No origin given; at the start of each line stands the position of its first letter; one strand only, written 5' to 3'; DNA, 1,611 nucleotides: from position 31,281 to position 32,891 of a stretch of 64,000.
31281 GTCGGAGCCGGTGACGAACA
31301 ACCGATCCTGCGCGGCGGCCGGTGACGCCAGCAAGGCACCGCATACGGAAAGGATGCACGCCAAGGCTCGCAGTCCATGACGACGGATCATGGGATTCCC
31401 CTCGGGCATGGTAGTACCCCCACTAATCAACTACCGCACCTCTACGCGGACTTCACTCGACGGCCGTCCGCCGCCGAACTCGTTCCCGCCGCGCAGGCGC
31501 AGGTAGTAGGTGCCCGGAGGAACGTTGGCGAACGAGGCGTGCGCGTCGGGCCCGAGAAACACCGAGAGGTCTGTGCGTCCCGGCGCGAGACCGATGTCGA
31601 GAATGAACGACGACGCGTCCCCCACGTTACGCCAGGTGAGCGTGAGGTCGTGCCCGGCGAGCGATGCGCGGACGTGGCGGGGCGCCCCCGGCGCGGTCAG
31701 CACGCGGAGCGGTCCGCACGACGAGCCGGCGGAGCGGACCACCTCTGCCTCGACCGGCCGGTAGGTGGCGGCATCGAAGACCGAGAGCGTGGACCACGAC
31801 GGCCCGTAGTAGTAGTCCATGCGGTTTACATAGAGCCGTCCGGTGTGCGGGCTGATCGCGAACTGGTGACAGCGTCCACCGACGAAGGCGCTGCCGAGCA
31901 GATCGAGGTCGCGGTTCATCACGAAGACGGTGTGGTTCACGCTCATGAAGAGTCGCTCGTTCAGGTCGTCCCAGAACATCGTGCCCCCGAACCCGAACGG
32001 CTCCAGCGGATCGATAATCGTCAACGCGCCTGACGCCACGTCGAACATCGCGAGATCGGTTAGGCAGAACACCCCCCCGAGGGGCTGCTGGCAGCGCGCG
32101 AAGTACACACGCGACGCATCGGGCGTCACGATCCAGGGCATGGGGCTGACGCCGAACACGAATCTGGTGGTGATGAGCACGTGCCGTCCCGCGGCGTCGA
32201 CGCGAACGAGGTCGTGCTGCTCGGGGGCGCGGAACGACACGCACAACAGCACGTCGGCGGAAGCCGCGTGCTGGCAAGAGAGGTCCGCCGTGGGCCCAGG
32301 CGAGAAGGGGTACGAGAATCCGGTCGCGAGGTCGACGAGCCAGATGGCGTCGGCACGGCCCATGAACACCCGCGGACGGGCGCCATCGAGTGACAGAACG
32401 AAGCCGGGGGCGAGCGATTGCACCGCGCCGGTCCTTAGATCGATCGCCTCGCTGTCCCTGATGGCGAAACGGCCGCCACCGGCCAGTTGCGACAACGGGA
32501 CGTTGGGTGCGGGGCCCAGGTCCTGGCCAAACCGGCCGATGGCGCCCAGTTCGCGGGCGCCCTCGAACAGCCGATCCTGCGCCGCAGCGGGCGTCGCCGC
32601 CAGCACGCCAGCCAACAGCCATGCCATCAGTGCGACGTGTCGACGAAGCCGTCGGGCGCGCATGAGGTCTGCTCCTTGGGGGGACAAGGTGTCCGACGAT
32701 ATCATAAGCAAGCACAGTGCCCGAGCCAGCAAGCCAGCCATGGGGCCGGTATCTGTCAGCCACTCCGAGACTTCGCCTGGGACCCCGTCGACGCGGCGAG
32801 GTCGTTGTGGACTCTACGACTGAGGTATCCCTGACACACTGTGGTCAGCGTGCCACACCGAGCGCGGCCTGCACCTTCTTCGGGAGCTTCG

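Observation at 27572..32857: Sigma54-type promoter driving four tandem paralogs of a secreted propeller-FN3 protein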

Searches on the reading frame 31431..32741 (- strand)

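Call 3: search_protein_families(library=pfam, proteins=[window:31431-32741:-], max_evalue=1)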
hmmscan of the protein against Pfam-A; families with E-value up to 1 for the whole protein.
window:31431-32741:- (436 aa): 1 family
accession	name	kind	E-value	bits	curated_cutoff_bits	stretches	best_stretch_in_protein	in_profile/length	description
PF04151.21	PPC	-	0.068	14.5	25.9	0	398-418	50-70/70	Bacterial pre-peptidase C-terminal domain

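Call 6: search_protein_families(library=ncbifam, proteins=[window:31431-32663:-], max_evalue=1)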
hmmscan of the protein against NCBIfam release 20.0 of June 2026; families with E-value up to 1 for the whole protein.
window:31431-32663:- (410 aa): 0 families
